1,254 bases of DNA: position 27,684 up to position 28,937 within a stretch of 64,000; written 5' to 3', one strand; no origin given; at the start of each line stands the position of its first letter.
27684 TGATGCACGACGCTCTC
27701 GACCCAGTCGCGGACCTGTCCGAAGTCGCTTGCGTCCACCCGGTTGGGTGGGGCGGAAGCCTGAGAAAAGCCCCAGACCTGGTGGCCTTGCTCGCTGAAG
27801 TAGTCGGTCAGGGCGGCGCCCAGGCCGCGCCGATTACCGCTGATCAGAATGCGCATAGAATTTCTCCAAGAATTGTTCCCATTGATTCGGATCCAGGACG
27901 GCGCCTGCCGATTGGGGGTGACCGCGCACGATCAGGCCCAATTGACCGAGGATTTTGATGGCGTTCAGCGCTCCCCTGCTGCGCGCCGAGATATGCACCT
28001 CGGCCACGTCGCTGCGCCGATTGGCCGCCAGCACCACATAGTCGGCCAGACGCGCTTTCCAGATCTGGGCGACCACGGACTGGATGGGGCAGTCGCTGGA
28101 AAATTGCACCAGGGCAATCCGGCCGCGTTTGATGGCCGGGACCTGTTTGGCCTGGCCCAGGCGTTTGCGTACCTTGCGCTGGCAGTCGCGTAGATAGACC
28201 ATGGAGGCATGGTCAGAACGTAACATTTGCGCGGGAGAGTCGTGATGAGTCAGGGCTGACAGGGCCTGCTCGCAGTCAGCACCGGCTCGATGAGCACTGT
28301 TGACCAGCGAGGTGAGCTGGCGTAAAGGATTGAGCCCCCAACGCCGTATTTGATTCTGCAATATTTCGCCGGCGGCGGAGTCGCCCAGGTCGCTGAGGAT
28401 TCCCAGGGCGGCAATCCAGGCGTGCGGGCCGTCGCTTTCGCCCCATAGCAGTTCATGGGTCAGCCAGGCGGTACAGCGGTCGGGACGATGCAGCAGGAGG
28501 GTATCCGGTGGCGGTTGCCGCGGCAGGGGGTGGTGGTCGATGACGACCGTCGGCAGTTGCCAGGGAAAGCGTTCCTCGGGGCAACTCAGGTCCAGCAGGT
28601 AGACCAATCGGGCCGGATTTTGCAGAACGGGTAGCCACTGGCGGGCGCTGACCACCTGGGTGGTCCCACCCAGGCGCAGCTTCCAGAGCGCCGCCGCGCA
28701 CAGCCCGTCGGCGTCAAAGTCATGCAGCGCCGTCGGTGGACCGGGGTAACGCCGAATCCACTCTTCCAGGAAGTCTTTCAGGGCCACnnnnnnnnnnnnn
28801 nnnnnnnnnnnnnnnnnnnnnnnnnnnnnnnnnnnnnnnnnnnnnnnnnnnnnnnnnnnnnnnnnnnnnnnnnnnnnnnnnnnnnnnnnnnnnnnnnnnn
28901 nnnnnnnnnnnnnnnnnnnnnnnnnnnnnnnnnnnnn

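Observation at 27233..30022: Lone prepilin-leader beta-propeller protein co-transcribed with a DHH phosphoesterase and an SDR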

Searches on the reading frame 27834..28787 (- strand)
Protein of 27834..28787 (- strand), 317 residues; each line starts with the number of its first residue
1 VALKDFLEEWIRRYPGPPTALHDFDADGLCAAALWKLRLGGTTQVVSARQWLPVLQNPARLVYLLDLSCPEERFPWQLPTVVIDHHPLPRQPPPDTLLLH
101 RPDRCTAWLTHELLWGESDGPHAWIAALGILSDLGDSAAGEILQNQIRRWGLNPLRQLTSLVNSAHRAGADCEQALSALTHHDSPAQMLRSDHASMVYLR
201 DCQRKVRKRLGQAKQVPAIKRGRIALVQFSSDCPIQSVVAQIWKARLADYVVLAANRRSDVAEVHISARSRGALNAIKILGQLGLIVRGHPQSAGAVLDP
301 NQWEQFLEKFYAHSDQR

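Call 3: search_protein_families(library=pfam, proteins=[window:27834-28787:-], max_evalue=0.1)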
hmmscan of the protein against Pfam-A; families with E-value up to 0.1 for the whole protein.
window:27834-28787:- (317 aa): 3 families
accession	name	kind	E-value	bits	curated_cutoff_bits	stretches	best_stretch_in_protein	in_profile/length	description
PF02272.25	DHHA1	-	7.8e-05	23.5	25.9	1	248-310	30-96/102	DHHA1 domain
PF01368.27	DHH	-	0.0035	18.1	28.1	1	23-115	7-103/125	DHH family, N-terminal domain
PF21274.3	Rng_hyd_C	-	0.067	13.9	27.5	0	80-111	55-88/107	Aromatic-ring hydroxylase, C-terminal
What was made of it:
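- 27834..28787 (-): Cytoplasmic stand-alone DHH/DHHA1 phosphoesterase (317 aa, GTG start, 10-bp overlap with the pilin stop). It resembles a RecJ core or the archaeal pAp phosphatase. Pfam DHH and DHHA1 scores fall below the gathering thresholds (call 3).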

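Call 4: search_protein_families(library=ncbifam, proteins=[window:27834-28787:-], max_evalue=0.1)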
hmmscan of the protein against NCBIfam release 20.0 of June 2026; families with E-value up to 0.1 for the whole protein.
window:27834-28787:- (317 aa): 1 family
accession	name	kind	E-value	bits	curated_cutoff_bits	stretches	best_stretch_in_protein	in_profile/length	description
TIGR00644.1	recJ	equivalog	0.016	13.5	396.9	0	196-311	298-419/546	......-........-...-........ exonuclease RecJ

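Call 9: find_encoding_contigs(protein=window:27834-28787:-, flank=10000, max_places=6)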
Protein window:27834-28787:- (317 aa): 5 contigs read that carry it; 4 places shown.
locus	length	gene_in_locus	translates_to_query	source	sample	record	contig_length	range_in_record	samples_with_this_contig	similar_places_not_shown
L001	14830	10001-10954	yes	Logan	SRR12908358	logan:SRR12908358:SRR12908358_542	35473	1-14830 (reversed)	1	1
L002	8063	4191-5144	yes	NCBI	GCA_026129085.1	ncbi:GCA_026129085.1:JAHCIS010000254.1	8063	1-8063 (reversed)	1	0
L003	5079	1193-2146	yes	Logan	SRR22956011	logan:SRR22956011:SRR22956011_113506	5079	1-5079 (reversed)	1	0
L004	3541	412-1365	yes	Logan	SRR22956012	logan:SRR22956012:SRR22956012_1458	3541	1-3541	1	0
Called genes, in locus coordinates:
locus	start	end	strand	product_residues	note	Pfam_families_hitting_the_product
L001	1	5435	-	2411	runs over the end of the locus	PF24885:TPR_NPHP3, PF13424:TPR_12, PF13424:TPR_12, PF24885:TPR_NPHP3, PF13424:TPR_12, PF13424:TPR_12, PF13424:TPR_12, PF13424:TPR_12, +42 more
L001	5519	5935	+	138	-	PF13279:4HBT_2, PF03061:4HBT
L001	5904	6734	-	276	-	PF02086:MethyltransfD12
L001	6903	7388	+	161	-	-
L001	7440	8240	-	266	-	PF00561:Abhydrolase_1, PF00975:Thioesterase, PF03959:FSH1 (faint), PF12146:Hydrolase_4, PF12697:Abhydrolase_6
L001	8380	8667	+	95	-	PF00216:Bac_DNA_binding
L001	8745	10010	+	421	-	-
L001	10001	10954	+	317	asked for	-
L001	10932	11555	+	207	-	PF00106:adh_short, PF01370:Epimerase (weak), PF13561:adh_short_C2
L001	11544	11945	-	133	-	PF00571:CBS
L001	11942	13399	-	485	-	PF02518:HATPase_c, PF00072:Response_reg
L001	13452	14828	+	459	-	?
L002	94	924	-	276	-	PF02086:MethyltransfD12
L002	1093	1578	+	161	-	-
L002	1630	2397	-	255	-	PF03959:FSH1 (faint), PF12146:Hydrolase_4, PF00561:Abhydrolase_1, PF00975:Thioesterase, PF12697:Abhydrolase_6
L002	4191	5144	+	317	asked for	-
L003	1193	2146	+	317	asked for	-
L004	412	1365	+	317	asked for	-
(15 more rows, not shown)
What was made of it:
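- Overlaps are common in this genome (call 9).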

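Call 16: find_homologous_proteins(query=window:27834-28787:-, max_evalue=0.001)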
Query window:27834-28787:- (317 aa): 32 proteins with E <= 0.001 among 4359 candidates.
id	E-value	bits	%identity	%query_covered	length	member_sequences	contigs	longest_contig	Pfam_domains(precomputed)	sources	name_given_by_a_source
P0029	9.7e-214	727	100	100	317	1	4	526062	-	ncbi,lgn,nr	ncbi:MAG: hypothetical protein KF760_02865 [Candidatus Eremiobacteraeota bacterium]|nr:hypothetical 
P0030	1.1e-172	592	82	100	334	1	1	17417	-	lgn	-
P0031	1.3e-171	588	81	100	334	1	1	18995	-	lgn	-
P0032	1.0e-168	579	79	100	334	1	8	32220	-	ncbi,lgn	-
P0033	1.6e-161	555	76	100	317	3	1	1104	PF02272.25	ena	-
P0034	3.3e-160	551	76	100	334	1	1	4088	PF02272.25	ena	-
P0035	8.5e-160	549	77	100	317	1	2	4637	PF02272.25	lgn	-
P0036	1.9e-158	545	77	96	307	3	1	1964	PF02272.25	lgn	-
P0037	2.2e-156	538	75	98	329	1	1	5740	PF02272.25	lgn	-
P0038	9.4e-154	530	75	98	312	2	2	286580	PF02272.25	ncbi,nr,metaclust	ncbi:hypothetical protein ABS71_21395 [bacterium SCN 62-11]|nr:DHH family phosphoesterase [Candidatu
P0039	1.7e-153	529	75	97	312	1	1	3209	PF02272.25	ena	-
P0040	3.9e-148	511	70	100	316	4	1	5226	PF01368.28,PF02272.25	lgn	-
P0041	4.8e-145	501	70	98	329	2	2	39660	PF01368.28,PF02272.25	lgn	-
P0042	1.2e-140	486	69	98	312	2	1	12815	PF02272.25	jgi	jgi:single-stranded DNA-specific DHH superfamily exonuclease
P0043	1.1e-139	483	68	99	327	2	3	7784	-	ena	-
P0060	2.9e-19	88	29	94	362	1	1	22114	-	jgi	jgi:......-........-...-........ exonuclease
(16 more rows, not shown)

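Call 18: search_solved_structures(query=A2, max_evalue=1, show_alignments=2)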
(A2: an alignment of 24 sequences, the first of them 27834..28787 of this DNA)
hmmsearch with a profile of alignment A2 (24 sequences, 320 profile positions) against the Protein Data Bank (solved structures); distinct sequences matched with E-value up to 1: 16.
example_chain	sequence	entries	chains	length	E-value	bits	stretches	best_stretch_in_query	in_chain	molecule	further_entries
8a8k_A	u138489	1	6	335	3.4e-13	52.7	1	20-311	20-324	PAP phosphatase from Methanothermococcus thermolithotrophicus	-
5ghr_A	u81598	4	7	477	4e-07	32.8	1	20-139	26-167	SsDNA-specific exonuclease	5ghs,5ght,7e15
5x4h_A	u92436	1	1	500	4.3e-06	29.4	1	20-141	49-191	Uncharacterized protein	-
5f54_A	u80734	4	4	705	2.4e-05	26.9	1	20-316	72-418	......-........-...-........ exonuclease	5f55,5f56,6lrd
7bhi_A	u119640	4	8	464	2.6e-05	26.8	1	21-134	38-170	Conserved protein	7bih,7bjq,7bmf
5x4i_A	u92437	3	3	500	4.5e-05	26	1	20-141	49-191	Uncharacterized protein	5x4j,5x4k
1ir6_A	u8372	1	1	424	8.7e-05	25.1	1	18-138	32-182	exonuclease RecJ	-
6tvv_A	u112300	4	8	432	0.00047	22.7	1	6-94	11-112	MjaRecJ | nuclease RecJ2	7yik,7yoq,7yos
2zxo_A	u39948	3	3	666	0.00051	22.6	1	18-138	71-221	Single-stranded DNA specific exonuclease RecJ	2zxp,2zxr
9n0l_A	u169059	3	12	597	0.00064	22.2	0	22-122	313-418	Cyclic-di-AMP phosphodiesterase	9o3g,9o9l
7ykv_A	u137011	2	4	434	0.0034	19.9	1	6-94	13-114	archaeal nuclease RecJ2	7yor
5o1u_A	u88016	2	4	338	0.0091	18.5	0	61-96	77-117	Phosphodiesterase | TmPDE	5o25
5o4z_A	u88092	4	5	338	0.061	15.7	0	75-94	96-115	DHH/DHHA1-type phosphodiesterase TM1595 | phosphodiesterase TM1595 | phosphodiesterase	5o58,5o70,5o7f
8y30_A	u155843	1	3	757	0.079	15.4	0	258-315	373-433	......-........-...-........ exonuclease RecJ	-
5w53_A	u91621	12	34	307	0.29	13.5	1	149-238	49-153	Reticulocyte binding protein 2, putative | Reticulocyte binding protein 2b | Plasmodium vivax reticulocyte binding protein 2b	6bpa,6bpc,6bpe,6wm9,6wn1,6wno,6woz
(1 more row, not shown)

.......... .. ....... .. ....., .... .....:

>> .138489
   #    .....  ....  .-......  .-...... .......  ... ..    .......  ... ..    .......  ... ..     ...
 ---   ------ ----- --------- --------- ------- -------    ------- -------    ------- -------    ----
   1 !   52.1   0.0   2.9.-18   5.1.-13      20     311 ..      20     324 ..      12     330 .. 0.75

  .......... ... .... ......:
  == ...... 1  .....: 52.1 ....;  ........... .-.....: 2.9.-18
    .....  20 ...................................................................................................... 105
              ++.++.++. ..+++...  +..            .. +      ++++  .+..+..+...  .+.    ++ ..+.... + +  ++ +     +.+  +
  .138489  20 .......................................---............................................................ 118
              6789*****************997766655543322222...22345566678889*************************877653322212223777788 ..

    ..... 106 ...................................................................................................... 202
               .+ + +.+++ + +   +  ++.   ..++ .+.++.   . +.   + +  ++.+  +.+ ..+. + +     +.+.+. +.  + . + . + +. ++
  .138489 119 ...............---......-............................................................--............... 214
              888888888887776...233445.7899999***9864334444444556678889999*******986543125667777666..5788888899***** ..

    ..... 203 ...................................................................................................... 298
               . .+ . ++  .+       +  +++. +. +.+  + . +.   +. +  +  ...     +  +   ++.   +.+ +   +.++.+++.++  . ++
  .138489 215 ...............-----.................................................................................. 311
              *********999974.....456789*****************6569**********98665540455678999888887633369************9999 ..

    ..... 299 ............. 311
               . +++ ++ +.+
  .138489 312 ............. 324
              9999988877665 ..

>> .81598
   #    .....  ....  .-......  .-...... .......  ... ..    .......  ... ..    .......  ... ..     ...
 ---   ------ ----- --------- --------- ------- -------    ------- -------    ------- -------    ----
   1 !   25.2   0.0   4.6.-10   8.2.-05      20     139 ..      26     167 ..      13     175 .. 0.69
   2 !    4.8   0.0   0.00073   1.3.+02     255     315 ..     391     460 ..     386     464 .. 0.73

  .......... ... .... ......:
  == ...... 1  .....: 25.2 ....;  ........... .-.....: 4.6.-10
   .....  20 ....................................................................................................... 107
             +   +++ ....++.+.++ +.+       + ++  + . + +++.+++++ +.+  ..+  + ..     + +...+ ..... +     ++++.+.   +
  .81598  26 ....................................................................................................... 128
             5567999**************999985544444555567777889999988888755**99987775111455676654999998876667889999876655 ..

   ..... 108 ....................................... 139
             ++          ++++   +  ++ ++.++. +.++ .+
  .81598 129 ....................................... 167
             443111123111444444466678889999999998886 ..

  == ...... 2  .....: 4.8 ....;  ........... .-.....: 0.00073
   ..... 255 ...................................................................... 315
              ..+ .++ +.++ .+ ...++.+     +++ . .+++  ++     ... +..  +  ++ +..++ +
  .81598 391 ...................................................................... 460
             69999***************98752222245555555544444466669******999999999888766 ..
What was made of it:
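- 27834..28787 (-): Profile vs PDB: 8a8k MtPAPP, E 3.4e-13 over the full length, then RecJ/GAN nucleases (call 18).
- On DHH phosphoesterase superfamily (DHH + DHHA1): Profile hits to solved DHH enzymes (call 18).
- On RecJ (TIGR00644) / NrnA / GdpP-type c-di-AMP phosphodiesterase: In the PDB profile ranking, MtPAPP (3.4e-13) is well ahead of archaeal RecJ/GAN (4e-7), which is ahead of the c-di-AMP phosphodiesterase (6e-4) (call 18).
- The closest solved relative is a pAp phosphatase (call 18).
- Tried and rejected: An NrnA/GdpP assignment for the DHH protein was rejected on the HMM and PDB rankings (calls 4, 18).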

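Call 47: find_encoding_contigs(protein=P0060, flank=8000, max_places=2)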
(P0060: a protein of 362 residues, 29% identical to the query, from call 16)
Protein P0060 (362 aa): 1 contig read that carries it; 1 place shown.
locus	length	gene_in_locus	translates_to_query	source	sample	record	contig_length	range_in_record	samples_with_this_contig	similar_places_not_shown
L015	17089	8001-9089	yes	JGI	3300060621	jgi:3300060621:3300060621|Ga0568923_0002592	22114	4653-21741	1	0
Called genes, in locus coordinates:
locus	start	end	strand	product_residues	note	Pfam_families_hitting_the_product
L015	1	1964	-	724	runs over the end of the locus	-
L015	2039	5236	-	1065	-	-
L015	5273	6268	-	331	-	PF01544:CorA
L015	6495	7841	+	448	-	PF05496:RuvB_N, PF13481:AAA_25 (faint), PF00004:AAA, PF07728:AAA_5 (faint), PF13173:AAA_14, PF13238:AAA_18 (faint), PF16193:AAA_assoc_2, PF12002:MgsA_C, +1 more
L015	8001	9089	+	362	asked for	-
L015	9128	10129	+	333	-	PF00496:SBP_bac_5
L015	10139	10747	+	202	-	PF01121:CoaE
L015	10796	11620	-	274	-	PF13847:Methyltransf_31, PF08241:Methyltransf_11, PF08242:Methyltransf_12, PF13649:Methyltransf_25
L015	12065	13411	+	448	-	PF05977:MFS_3, PF07690:MFS_1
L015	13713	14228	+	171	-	PF04542:Sigma70_r2, PF22029:PhyR_sigma2 (weak), PF04545:Sigma70_r4, PF08281:Sigma70_r4_2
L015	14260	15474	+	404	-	-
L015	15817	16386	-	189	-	PF13302:Acetyltransf_3, PF13420:Acetyltransf_4 (weak), PF00583:Acetyltransf_1, PF13508:Acetyltransf_7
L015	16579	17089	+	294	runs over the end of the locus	?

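Call 65: find_homologous_proteins(query=A2, max_evalue=0.001)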
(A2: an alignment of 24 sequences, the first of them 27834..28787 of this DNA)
Query A2 (24 sequences) (317 aa, profile of the alignment): 134 proteins with E <= 0.001 among 8000 candidates; the best 120 are listed.
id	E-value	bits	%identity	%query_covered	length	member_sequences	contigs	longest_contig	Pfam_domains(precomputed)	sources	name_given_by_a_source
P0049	1.1e-157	542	54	97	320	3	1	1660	-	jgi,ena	-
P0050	2.8e-157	541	55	95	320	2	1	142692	-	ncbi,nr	ncbi:hypothetical protein IV102_07035 [bacterium]|nr:hypothetical protein [bacterium]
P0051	7.2e-157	540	54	97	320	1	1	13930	-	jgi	jgi:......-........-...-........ exonuclease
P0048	1.1e-156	539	57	97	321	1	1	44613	-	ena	-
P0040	2.7e-155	535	70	100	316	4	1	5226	PF01368.28,PF02272.25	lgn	-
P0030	3.0e-154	531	82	100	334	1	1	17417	-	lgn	-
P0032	5.7e-153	527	79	100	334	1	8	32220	-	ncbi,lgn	-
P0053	7.9e-153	526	53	97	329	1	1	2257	-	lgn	-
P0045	1.2e-152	526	68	100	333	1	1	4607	PF02272.25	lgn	-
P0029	3.3e-152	524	100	100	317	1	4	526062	-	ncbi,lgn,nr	ncbi:MAG: hypothetical protein KF760_02865 [Candidatus Eremiobacteraeota bacterium]|nr:hypothetical 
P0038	1.2e-151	522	75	98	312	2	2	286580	PF02272.25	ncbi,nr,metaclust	ncbi:hypothetical protein ABS71_21395 [bacterium SCN 62-11]|nr:DHH family phosphoesterase [Candidatu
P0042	5.9e-151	520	69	98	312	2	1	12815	PF02272.25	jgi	jgi:single-stranded DNA-specific DHH superfamily exonuclease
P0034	6.6e-151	520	76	100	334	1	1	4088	PF02272.25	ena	-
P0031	1.6e-150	519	81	100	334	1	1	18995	-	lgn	-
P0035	2.1e-150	518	77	100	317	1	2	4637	PF02272.25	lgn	-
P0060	2.4e-97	344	29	94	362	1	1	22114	-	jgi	jgi:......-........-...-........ exonuclease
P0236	1.6e-83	299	33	91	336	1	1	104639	PF01368.28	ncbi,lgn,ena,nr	ncbi:MAG TPA: DHH family phosphoesterase [Thermoanaerobaculia bacterium]|nr:DHH family phosphoestera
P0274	1.2e-78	283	36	91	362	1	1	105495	-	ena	-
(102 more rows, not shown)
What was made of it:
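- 27834..28787 (-): Homologues at ~30-35% identity occur in several phyla (call 65).
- JGI names relatives of the DHH protein 'single-stranded-DNA-specific exonuclease' (calls 16, 65).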

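Call 66: find_encoding_contigs(protein=P0236, flank=5000, max_places=1)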
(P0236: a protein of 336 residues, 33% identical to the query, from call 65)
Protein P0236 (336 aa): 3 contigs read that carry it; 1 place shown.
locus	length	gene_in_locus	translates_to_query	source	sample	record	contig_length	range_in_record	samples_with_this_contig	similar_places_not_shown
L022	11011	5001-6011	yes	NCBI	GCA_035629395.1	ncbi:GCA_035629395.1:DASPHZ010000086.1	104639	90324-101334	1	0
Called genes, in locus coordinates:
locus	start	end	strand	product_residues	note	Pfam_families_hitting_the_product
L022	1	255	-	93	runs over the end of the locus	-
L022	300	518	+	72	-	-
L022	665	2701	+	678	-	PF07715:Plug (weak)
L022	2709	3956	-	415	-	-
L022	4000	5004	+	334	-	PF00248:Aldo_ket_red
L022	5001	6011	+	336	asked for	PF01368:DHH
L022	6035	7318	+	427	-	PF01979:Amidohydro_1, PF07969:Amidohydro_3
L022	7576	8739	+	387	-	-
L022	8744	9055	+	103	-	-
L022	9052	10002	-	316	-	PF13354:Beta-lactamase2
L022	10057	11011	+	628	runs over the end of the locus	PF13289:SIR2_2, PF14559:TPR_19 (faint), PF07719:TPR_2 (faint), PF13424:TPR_12 (faint)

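Call 67: find_encoding_contigs(protein=P0274, flank=5000, max_places=1)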
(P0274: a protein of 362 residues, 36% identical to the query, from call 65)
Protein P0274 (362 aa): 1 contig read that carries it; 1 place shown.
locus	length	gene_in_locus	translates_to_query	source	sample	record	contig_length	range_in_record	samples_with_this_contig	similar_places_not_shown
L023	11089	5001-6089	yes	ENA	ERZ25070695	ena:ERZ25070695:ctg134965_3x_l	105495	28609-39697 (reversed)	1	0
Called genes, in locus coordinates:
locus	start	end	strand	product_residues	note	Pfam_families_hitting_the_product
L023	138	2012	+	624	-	-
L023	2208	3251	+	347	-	PF01149:Fapy_DNA_glyco, PF06831:H2TH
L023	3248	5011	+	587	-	PF04675:DNA_ligase_A_N, PF01068:DNA_ligase_A_M, PF04679:DNA_ligase_A_C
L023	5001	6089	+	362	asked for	-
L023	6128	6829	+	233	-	PF09970:DUF2204 (faint)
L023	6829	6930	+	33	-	-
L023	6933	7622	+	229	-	-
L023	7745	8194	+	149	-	PF00072:Response_reg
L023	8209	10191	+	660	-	PF12439:GDE_N, PF06202:GDE_C, PF22422:MGH1-like_GH, PF12899:Glyco_hydro_100 (faint)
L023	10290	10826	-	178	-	PF18306:LDcluster4, PF03641:Lysine_decarbox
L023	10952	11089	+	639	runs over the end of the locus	PF26549:Tricorn_N (faint), PF02897:Peptidase_S9_N (weak), PF02129:Peptidase_S15 (faint), PF00326:Peptidase_S9, PF01738:DLH (weak), PF07859:Abhydrolase_3 (weak), PF20434:BD-FAE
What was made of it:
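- DHH homologues outside the clade lie next to RarA, an aldo-keto reductase, or DNA ligase plus Fpg (calls 47, 66, 67). It is also absent from the distant DHH homologues examined (calls 47, 66, 67). Distant DHH homologues lie beside an ATP-dependent DNA ligase plus Fpg, and beside RarA (calls 47, 67).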

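Call 70: search_protein_families(library=padloc, proteins=[window:27834-28787:-], max_evalue=0.01)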
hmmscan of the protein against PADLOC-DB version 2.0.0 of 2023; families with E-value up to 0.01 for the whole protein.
window:27834-28787:- (317 aa): 0 families
